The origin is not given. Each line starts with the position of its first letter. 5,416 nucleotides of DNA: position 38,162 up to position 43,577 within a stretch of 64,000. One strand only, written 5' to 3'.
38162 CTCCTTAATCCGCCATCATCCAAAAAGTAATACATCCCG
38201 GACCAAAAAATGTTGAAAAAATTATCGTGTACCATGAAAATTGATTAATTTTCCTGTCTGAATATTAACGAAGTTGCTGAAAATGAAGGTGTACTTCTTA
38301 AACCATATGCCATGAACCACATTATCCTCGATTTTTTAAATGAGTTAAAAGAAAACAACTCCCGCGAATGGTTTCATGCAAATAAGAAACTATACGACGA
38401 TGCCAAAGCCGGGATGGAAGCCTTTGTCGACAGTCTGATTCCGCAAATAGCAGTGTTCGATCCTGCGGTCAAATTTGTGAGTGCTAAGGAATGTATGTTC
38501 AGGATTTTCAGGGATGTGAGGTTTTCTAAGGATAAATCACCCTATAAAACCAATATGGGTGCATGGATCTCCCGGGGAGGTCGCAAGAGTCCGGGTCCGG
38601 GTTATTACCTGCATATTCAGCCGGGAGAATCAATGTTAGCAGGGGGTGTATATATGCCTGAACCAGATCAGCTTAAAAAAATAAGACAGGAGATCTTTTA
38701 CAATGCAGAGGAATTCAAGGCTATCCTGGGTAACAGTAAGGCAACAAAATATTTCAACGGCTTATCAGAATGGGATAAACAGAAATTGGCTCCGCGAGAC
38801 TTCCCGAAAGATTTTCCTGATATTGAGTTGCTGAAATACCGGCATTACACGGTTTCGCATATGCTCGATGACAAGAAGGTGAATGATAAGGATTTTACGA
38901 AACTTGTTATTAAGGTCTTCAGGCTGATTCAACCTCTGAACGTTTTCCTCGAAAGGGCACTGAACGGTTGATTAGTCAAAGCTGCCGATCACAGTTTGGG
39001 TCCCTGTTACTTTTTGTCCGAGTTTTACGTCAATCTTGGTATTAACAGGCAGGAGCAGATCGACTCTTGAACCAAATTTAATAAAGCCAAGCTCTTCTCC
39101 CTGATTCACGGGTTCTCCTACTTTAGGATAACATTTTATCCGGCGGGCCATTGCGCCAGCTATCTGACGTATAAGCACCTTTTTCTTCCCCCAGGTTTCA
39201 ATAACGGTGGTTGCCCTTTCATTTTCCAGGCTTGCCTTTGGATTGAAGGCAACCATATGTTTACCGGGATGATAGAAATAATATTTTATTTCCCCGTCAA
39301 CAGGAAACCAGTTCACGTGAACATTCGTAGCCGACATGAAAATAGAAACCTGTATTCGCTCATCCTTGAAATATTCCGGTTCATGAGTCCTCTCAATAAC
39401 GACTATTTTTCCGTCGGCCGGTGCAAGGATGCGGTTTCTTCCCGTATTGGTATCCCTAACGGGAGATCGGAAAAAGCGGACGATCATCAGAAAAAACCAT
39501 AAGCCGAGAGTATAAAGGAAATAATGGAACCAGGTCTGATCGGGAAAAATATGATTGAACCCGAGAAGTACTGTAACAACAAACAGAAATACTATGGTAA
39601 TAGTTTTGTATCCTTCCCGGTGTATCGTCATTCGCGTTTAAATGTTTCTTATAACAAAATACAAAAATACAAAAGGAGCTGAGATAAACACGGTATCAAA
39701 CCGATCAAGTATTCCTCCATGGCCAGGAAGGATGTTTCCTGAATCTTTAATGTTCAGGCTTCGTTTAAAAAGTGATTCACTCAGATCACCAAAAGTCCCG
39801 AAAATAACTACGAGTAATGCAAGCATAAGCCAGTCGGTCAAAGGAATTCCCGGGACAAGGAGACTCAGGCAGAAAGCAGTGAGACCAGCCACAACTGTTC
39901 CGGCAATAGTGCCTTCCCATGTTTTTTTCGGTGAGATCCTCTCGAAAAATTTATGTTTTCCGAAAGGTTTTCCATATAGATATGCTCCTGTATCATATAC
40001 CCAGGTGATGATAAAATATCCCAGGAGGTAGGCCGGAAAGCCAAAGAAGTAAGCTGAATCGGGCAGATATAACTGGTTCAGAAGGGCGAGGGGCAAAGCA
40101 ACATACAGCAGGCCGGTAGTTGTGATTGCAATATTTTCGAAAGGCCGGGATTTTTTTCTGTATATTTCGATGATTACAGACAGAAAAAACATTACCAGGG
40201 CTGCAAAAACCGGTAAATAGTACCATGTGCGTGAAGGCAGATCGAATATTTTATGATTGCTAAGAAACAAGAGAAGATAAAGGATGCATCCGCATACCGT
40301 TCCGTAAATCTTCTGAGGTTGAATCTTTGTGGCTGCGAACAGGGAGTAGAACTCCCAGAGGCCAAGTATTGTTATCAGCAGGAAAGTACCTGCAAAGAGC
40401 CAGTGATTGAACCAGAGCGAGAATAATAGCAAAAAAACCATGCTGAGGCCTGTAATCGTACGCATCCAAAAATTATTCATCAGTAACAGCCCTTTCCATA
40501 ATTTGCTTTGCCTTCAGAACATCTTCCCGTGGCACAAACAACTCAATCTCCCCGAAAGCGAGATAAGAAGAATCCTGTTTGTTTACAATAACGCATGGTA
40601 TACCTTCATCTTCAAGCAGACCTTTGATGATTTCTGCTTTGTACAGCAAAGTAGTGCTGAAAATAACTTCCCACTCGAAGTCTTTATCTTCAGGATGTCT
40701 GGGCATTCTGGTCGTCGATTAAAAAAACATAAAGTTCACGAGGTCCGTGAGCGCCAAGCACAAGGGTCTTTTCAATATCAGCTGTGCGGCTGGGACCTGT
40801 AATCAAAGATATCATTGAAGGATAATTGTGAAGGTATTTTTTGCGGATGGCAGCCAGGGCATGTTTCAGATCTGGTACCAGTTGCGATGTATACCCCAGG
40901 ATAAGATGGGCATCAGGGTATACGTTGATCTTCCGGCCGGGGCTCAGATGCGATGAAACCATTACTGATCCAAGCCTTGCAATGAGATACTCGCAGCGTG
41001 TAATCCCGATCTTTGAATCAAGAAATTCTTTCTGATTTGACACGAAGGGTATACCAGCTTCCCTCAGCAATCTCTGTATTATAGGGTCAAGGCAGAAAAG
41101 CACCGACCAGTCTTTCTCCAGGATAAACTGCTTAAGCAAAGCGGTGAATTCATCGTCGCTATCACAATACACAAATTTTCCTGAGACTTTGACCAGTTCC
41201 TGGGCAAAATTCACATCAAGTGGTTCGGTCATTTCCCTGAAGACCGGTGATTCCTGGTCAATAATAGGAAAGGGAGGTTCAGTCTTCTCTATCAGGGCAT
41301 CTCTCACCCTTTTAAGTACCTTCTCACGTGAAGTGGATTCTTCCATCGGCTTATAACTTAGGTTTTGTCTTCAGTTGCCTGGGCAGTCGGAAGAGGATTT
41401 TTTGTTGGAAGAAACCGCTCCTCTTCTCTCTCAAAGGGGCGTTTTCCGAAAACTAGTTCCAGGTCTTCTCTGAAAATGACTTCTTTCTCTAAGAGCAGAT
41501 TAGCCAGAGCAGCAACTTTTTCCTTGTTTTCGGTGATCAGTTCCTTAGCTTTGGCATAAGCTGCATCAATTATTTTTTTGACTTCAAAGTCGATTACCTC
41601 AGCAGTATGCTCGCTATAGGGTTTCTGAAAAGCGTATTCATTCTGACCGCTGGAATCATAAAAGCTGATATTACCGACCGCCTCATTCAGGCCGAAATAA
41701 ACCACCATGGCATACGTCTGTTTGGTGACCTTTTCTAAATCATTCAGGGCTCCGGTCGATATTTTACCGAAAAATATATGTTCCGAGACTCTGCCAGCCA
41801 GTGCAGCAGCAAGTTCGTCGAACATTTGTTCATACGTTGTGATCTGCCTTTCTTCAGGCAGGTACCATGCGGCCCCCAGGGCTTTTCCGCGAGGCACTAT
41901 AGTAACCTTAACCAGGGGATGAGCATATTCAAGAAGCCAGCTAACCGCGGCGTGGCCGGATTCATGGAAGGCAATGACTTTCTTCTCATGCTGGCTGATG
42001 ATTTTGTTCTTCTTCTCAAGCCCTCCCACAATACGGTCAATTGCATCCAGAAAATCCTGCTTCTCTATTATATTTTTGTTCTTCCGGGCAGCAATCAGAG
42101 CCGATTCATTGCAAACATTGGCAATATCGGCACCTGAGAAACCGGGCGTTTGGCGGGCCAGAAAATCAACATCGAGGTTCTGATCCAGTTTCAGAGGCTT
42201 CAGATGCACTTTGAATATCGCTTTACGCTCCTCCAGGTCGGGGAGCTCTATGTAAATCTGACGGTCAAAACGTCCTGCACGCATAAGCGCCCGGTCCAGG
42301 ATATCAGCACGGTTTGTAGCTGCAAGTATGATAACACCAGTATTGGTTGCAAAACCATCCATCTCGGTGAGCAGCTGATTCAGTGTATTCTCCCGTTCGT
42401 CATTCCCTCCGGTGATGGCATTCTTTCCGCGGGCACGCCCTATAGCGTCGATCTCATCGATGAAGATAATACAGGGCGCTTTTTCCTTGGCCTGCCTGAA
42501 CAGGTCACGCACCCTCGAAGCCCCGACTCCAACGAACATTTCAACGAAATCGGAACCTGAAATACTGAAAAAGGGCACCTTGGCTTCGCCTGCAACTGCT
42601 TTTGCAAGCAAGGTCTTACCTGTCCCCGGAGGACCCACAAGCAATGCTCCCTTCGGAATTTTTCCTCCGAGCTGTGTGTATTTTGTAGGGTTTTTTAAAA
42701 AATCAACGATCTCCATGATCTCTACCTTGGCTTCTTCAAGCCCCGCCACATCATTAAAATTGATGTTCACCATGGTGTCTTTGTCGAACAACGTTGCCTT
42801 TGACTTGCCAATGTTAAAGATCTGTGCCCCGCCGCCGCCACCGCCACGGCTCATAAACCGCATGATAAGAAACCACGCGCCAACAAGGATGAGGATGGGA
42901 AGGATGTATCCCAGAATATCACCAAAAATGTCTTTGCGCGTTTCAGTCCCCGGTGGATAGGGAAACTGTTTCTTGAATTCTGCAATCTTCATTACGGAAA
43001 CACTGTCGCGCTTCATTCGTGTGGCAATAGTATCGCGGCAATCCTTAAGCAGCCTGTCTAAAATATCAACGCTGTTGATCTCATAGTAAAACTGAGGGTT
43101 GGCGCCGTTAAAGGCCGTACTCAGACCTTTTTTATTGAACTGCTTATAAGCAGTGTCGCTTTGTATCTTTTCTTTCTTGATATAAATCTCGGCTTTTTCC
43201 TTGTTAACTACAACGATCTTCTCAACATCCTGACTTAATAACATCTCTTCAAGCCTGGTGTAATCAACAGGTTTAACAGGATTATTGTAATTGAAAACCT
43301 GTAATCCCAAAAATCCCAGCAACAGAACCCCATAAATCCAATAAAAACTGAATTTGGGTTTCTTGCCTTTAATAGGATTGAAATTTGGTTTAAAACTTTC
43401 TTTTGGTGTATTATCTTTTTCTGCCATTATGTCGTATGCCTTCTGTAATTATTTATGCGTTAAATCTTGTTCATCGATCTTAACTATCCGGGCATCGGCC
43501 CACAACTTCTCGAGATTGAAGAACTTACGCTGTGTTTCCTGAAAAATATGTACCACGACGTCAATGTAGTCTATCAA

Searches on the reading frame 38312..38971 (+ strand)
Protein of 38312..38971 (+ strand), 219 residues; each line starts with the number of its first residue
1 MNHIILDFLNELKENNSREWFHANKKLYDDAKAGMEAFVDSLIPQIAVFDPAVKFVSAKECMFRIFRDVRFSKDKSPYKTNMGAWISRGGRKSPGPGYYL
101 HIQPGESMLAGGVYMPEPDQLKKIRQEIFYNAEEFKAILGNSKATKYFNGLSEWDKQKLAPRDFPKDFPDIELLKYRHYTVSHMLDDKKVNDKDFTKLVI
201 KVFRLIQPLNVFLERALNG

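Call 27: search_protein_families(library=pfam, proteins=[window:38312-38971:+], max_evalue=0.000001)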
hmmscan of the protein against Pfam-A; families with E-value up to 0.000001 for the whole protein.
window:38312-38971:+ (219 aa): 1 family
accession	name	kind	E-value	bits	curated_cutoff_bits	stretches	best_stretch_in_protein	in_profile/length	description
PF09365.15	DUF2461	-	1.5e-74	250.8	22.8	1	5-212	2-208/208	Conserved hypothetical protein (DUF2461)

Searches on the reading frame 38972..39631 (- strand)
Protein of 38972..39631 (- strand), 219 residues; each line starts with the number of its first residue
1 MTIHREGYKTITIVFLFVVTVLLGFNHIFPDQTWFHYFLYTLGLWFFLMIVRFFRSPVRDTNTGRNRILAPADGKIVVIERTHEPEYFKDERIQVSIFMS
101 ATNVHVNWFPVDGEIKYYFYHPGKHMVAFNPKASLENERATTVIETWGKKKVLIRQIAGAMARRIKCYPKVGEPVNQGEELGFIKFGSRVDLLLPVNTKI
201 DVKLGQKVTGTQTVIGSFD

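Call 27: search_protein_families(library=pfam, proteins=[window:38972-39631:-], max_evalue=0.000001)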
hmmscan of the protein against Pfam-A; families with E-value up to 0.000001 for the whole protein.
window:38972-39631:- (219 aa): 1 family
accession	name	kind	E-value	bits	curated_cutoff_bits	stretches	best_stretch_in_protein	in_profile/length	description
PF02666.20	PS_Dcarbxylase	-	3.1e-45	154.7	22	1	48-215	3-197/198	Phosphatidylserine decarboxylase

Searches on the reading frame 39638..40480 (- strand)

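Call 27: search_protein_families(library=pfam, proteins=[window:39638-40480:-], max_evalue=0.000001)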
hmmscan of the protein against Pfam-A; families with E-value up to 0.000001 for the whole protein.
window:39638-40480:- (280 aa): 1 family
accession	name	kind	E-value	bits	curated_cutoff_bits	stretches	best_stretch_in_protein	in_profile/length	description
PF01148.25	CTP_transf_1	-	2e-58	198.7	24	1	6-276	2-262/264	Cytidylyltransferase family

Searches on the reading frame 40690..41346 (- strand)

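Call 27: search_protein_families(library=pfam, proteins=[window:40690-41346:-], max_evalue=0.000001)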
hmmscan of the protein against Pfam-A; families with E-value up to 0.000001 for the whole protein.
window:40690-41346:- (218 aa): 1 family
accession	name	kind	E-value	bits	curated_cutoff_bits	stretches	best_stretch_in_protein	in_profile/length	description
PF02589.21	LUD_dom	-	1.9e-24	86.8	22.6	1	104-210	78-189/189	LUD domain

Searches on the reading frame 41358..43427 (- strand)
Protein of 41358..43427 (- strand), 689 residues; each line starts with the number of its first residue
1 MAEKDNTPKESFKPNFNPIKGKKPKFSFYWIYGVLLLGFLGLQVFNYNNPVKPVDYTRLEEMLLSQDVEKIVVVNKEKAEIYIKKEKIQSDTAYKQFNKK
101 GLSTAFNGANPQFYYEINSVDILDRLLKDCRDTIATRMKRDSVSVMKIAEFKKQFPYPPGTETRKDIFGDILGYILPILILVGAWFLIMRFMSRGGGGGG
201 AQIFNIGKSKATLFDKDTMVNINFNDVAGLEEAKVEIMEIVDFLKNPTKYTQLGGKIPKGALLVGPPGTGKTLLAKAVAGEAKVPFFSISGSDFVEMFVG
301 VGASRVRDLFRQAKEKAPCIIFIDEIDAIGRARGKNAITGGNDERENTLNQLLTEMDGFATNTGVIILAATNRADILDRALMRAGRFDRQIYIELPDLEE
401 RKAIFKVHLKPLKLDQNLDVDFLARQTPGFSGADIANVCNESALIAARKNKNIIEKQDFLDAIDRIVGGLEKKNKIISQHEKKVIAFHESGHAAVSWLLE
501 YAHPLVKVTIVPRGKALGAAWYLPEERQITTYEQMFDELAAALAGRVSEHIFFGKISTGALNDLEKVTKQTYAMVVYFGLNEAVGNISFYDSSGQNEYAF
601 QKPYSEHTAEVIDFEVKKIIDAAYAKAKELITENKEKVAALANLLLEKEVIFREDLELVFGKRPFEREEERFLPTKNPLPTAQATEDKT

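Call 30: search_protein_families(library=ncbifam, proteins=[window:41358-43427:-], max_evalue=1e-10)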
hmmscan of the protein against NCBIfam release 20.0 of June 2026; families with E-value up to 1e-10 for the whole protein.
window:41358-43427:- (689 aa): 10 families
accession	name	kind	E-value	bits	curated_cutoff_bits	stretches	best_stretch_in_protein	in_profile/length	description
TIGR01241.2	FtsH_fam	equivalog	9.3e-238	790.9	600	1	48-656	20-598/598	ATP-dependent zinc metalloprotease FtsH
NF008004.0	PRK10733.1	equivalog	6.3e-160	533.2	1008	1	169-654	100-587/644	ATP-dependent zinc metalloprotease FtsH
NF003069.1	PRK03992.1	subfamily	1.2e-89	301.1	500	1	212-468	118-374/379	proteasome-activating nucleotidase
TIGR01242.2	TIGR01242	subfamily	4.6e-86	289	500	1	220-469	109-358/362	proteasome-activating nucleotidase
TIGR01243.1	CDC48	subfamily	6.1e-73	246.3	802.65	1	220-467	448-693/733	CDC48 family AAA ATPase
NF047747.1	PrtsmActNtasePan2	equivalog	1.5e-71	241.7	700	1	211-466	137-392/397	proteasome-activating nucleotidase Pan2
NF047748.1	PrtsmActNtasePan1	equivalog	2.3e-70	237.7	750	1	211-475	134-398/405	proteasome-activating nucleotidase Pan1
NF041006.2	cell_div_CdvC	equivalog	1.1e-41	143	650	1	221-446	99-322/370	cell division protein CdvC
NF042959.1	IteA_antiphage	equivalog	1.4e-38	133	510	1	231-475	98-333/367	anti-phage ATPase IteA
TIGR03689.1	pup_AAA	equivalog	4.3e-38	131.3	504.75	1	221-411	178-380/512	proteasome ATPase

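Call 71: list_cluster_members(proteins=[window:41361-43427:-, window:43875-44582:-, window:48537-49082:-, window:47539-48537:-, window:38975-39631:-, window:39641-40480:-, window:16650-17837:-, window:26121-27104:+])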
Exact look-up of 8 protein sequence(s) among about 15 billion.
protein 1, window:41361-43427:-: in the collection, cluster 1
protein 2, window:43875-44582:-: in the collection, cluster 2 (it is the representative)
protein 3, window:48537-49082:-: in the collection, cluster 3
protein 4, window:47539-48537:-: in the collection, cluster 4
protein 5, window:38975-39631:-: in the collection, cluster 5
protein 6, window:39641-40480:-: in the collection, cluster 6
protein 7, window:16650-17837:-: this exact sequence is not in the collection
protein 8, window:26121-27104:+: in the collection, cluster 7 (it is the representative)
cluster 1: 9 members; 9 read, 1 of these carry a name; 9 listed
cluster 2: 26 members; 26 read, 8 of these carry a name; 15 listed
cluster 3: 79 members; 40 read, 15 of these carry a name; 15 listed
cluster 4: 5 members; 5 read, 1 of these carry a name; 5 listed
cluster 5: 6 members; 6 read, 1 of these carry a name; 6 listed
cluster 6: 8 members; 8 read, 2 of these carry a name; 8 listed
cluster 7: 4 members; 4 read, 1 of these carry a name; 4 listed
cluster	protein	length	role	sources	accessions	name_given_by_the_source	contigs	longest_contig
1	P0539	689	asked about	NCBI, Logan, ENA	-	-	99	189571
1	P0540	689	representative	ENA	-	-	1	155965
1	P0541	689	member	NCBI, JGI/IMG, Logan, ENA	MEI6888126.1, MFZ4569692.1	MAG: ATP-dependent zinc metalloprotease FtsH [Bacteroidales bacterium]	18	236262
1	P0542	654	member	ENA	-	-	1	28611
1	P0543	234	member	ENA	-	-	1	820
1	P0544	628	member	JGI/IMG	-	-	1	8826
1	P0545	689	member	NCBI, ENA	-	-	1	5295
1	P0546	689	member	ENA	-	-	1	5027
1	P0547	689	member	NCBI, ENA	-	-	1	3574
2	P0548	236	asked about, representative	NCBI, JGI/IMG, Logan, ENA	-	-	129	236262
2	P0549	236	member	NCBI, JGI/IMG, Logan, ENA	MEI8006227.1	MAG: TIGR00730 family Rossman fold protein [Bacteroidota bacterium] | uncharacterized protein (TIGR00730 family)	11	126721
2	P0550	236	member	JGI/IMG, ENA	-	uncharacterized protein (TIGR00730 family)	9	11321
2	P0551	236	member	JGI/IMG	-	uncharacterized protein (TIGR00730 family)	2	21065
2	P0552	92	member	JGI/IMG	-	hypothetical protein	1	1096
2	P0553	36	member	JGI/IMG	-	hypothetical protein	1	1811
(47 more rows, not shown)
